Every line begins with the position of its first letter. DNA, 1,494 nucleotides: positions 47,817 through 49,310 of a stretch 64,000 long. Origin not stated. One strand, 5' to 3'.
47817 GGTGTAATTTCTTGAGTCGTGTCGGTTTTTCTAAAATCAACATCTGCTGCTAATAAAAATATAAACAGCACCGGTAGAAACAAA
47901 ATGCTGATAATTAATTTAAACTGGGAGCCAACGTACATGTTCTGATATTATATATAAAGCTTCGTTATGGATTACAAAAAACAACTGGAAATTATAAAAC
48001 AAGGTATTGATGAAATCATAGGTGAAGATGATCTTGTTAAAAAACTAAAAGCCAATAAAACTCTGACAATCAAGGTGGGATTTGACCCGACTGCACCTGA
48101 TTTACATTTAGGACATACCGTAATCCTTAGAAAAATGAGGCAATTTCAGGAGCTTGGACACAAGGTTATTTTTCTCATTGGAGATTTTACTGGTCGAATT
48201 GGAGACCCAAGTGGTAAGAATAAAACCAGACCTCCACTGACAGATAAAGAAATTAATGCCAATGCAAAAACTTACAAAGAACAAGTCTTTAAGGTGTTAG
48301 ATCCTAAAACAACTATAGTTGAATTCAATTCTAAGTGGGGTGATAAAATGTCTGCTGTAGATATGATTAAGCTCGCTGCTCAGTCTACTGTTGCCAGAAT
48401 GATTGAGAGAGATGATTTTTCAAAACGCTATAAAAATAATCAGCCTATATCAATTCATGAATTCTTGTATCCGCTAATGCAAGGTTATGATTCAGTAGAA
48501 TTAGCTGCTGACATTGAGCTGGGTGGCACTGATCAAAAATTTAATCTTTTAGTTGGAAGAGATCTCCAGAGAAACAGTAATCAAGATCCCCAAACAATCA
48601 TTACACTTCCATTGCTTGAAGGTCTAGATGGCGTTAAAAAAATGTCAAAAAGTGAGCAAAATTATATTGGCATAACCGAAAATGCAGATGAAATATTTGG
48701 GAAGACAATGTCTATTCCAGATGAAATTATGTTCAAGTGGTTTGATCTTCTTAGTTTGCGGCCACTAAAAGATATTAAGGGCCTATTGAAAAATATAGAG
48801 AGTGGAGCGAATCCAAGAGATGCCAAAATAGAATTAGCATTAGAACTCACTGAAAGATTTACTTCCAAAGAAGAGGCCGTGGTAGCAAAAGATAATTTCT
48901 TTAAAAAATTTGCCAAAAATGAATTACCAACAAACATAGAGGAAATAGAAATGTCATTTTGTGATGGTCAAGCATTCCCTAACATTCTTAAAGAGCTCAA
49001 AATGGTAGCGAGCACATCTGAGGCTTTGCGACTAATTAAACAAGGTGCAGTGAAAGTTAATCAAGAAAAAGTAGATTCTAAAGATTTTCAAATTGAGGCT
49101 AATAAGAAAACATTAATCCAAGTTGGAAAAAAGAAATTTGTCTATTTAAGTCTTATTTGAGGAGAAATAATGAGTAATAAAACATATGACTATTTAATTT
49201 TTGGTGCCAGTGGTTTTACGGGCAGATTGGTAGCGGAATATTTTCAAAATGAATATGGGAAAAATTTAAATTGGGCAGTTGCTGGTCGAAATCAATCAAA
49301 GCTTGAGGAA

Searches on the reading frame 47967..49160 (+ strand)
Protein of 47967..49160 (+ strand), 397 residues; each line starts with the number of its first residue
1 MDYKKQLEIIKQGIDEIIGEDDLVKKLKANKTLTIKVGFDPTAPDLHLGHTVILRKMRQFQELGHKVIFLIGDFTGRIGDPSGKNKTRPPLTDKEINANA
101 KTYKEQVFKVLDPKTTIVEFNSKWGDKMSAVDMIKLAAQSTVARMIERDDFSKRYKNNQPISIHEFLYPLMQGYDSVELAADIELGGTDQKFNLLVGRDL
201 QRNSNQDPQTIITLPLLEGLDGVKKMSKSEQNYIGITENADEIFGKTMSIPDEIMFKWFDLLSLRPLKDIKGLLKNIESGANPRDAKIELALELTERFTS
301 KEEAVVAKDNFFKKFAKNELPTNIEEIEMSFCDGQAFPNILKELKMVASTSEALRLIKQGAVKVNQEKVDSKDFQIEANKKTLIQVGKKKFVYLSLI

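Call 51: search_protein_families(library=ncbifam, max_evalue=1e-10, proteins=[window:47967-49160:+])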
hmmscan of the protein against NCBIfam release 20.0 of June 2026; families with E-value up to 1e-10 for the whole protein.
window:47967-49160:+ (397 aa): 2 families
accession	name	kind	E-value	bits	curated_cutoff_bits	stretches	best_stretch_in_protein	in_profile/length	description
TIGR00234.1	tyrS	equivalog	8.8e-116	387.3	113.8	1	5-394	6-403/406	tyrosine--tRNA ligase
NF006330.0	PRK08560.1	equivalog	2.3e-32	112.4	220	1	1-247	1-245/342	tyrosine--tRNA ligase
